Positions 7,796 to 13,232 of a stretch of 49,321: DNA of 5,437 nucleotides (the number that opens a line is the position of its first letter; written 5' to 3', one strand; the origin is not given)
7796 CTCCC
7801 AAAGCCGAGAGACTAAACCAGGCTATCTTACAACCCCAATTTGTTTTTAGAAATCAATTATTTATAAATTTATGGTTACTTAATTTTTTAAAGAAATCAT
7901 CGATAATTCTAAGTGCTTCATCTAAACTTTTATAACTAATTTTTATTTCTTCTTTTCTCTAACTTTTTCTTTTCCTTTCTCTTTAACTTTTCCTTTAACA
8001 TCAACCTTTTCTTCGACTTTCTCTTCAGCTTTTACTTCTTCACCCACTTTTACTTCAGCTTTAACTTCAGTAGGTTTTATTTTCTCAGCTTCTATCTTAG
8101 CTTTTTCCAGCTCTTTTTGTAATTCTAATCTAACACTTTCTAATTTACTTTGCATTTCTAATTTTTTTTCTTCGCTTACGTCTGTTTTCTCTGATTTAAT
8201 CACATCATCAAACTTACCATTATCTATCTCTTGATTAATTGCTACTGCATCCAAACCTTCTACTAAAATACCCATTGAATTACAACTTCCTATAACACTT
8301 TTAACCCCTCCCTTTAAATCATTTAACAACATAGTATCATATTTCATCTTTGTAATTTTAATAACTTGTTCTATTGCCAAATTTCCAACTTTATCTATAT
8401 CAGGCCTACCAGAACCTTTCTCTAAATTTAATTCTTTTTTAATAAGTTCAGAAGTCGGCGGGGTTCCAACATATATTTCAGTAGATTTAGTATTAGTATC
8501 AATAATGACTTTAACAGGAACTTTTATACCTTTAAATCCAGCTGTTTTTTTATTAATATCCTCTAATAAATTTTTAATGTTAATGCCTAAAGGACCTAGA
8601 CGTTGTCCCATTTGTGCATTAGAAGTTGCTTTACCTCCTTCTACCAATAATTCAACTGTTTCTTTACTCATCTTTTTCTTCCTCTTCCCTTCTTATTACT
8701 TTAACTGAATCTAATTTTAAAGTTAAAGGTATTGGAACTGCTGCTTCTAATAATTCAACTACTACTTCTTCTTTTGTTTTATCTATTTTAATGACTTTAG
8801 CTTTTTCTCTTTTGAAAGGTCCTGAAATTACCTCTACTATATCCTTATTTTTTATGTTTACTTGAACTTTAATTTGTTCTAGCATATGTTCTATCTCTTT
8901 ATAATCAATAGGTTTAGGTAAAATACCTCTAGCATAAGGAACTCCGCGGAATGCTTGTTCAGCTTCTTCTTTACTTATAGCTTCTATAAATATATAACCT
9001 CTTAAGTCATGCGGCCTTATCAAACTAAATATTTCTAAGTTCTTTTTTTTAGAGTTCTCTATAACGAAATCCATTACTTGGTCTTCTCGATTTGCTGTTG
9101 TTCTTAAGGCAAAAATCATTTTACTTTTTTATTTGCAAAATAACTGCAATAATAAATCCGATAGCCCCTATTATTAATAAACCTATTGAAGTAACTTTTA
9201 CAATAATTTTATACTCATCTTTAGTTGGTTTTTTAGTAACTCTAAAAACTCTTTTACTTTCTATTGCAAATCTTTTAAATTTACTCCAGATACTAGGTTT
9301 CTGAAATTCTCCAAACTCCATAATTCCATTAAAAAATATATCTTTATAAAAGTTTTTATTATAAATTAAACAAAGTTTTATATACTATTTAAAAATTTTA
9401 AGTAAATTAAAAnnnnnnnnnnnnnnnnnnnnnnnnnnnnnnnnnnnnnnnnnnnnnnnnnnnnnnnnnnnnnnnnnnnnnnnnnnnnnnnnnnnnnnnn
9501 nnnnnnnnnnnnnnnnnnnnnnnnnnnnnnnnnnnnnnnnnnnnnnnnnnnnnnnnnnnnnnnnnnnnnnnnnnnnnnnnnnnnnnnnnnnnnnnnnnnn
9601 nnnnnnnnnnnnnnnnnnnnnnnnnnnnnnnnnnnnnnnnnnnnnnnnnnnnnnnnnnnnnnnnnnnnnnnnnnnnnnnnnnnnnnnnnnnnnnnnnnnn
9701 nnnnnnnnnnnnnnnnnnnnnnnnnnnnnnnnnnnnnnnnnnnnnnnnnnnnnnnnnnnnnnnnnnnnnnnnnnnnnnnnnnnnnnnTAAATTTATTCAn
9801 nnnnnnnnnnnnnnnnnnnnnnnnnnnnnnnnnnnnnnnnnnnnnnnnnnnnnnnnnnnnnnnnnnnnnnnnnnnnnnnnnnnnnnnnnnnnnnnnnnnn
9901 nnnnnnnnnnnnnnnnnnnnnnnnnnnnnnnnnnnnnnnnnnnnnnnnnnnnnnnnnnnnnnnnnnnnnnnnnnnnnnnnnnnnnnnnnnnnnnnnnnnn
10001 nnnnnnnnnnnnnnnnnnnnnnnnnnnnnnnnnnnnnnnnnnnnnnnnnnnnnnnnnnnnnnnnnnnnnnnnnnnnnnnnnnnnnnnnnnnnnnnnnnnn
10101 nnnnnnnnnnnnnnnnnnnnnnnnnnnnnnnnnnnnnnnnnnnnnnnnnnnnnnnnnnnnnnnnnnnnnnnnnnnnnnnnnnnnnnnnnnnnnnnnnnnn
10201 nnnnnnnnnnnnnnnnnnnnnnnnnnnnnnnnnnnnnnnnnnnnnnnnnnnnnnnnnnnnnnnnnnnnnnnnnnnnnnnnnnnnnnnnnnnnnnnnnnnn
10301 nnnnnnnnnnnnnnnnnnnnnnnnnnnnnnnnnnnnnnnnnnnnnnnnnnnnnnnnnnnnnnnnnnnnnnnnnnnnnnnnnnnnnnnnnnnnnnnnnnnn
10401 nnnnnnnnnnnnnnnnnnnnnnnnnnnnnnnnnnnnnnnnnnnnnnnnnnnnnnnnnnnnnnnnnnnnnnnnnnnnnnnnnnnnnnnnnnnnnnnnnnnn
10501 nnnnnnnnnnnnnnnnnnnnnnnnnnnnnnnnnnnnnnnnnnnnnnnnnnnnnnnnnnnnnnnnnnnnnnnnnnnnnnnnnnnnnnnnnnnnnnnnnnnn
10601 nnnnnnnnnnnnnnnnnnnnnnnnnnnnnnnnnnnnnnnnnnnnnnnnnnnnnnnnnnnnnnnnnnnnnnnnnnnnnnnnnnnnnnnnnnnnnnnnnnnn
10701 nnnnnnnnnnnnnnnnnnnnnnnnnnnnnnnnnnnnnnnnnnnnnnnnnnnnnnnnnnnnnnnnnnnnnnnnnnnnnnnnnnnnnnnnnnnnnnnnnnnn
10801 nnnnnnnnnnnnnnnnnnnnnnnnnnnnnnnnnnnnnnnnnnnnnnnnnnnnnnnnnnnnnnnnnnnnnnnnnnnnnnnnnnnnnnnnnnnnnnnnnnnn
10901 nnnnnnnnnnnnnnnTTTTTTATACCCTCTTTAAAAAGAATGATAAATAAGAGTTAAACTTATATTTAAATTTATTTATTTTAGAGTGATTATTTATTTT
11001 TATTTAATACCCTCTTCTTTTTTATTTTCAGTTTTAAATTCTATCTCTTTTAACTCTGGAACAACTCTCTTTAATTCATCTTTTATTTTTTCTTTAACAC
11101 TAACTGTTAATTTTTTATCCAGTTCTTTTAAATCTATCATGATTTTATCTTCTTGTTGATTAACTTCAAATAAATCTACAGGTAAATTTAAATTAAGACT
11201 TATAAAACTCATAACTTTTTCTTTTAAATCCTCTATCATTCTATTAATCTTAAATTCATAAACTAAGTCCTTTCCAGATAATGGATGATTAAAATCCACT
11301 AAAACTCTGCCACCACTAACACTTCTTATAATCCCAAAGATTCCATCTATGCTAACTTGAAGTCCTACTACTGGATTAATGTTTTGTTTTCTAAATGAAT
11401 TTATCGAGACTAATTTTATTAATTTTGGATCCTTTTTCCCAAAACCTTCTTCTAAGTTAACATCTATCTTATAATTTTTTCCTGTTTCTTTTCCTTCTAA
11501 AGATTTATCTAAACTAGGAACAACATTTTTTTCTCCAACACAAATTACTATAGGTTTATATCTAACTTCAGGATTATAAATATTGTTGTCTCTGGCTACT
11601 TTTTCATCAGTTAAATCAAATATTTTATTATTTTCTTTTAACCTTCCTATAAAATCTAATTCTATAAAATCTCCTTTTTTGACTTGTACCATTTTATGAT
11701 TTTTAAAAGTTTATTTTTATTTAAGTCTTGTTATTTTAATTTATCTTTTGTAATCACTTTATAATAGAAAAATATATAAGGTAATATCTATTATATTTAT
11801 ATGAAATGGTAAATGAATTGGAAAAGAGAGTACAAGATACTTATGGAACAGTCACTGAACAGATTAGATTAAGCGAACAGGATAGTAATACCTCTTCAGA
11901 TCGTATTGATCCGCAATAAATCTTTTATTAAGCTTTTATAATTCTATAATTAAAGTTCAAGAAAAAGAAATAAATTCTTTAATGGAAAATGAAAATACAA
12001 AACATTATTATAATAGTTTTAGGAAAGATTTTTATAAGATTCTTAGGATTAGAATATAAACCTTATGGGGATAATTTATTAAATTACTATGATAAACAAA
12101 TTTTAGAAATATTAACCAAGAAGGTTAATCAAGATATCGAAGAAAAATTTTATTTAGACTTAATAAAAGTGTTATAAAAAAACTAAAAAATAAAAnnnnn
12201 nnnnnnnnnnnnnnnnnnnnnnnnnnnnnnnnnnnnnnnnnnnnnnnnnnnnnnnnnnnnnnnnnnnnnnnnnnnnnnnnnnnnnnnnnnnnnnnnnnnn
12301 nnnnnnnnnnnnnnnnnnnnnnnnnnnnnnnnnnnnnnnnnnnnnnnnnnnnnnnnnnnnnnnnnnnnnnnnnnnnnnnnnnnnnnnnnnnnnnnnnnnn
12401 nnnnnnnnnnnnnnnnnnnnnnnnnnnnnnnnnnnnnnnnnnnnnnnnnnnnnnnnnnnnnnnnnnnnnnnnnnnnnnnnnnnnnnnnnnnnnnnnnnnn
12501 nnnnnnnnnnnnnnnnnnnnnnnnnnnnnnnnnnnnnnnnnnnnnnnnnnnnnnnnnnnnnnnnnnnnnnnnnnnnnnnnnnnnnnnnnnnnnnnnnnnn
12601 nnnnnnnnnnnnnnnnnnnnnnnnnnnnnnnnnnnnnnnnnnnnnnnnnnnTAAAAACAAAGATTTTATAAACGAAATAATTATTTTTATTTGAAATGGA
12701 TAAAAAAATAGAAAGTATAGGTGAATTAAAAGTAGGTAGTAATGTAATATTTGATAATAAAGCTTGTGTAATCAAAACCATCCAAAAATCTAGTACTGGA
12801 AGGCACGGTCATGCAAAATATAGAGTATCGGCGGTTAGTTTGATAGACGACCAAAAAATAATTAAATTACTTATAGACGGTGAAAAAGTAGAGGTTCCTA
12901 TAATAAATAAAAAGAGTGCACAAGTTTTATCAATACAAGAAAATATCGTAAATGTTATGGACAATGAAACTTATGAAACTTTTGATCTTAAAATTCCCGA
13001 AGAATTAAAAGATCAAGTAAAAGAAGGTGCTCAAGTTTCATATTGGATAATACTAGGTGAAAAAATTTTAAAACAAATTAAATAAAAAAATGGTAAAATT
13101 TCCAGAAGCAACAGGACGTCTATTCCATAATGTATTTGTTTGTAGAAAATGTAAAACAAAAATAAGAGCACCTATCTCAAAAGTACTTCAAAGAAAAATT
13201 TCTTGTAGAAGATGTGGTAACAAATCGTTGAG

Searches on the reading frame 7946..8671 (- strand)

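Call 77: search_protein_families(library=pfam, proteins=[window:7946-8671:-], max_evalue=0.00001)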
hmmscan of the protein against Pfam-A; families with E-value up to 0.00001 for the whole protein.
window:7946-8671:- (242 aa): 2 families
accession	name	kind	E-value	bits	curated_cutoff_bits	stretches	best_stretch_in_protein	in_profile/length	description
PF00298.24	Ribosomal_L11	-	7.5e-21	74.8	21.4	1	70-137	2-69/69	Ribosomal protein L11, RNA binding domain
PF03946.19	Ribosomal_L11_N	-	4e-18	65.4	32.9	1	6-60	1-54/58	Ribosomal protein L11, N-terminal domain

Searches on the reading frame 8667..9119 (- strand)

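Call 93: search_protein_families(library=pfam, proteins=[window:8667-9119:-], max_evalue=0.001)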
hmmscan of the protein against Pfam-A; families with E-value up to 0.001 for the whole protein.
window:8667-9119:- (151 aa): 2 families
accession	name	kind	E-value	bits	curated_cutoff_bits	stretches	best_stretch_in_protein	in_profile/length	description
PF03439.18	Spt5-NGN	-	5.6e-18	65.1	22.4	1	1-80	1-84/84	Early transcription elongation factor of RNA pol II, NGN section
PF00467.35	KOW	-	2.8e-05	24.2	22.3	1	93-122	3-32/32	KOW motif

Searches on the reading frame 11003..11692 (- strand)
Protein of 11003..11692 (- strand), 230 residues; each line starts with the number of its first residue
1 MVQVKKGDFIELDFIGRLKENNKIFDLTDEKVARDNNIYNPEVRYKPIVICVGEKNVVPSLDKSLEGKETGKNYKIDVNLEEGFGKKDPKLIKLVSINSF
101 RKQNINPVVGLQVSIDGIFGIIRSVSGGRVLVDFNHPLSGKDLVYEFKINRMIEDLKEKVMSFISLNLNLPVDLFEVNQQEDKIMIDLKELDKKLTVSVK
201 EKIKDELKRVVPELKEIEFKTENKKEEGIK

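Call 77: search_protein_families(library=pfam, proteins=[window:11003-11692:-], max_evalue=0.00001)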
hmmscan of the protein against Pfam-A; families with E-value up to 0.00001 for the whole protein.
window:11003-11692:- (230 aa): 2 families
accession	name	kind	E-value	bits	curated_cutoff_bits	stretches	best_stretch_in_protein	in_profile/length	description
PF22199.2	FKBP26_IF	-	3e-20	72.3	27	1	93-138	1-46/46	FKBP26, IF domain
PF00254.34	FKBP_C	-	1e-08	35.8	21.1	1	3-89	4-76/94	FKBP-type peptidyl-prolyl cis-trans isomerase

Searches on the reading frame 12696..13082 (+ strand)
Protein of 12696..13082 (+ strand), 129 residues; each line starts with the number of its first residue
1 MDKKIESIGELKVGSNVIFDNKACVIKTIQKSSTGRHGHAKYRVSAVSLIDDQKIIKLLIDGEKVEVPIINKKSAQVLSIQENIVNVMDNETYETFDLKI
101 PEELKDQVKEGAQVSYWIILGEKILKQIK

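Call 93: search_protein_families(library=pfam, proteins=[window:12696-13082:+], max_evalue=0.001)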
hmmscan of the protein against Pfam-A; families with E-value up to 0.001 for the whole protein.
window:12696-13082:+ (129 aa): 3 families
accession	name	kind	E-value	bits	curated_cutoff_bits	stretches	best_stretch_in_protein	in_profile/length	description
PF01287.26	eIF-5a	-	1.5e-08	35.1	24.2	1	69-129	1-69/69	Eukaryotic elongation factor 5A hypusine, DNA-binding OB fold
PF21485.3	IF5A-like_N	-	7.3e-07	29.4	27.1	1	7-52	7-52/63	Translation initiation factor 5A-like, N-terminal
PF08207.18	EFP_N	-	2.8e-05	24.4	23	1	8-65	2-58/58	Elongation factor P (EF-P) KOW-like domain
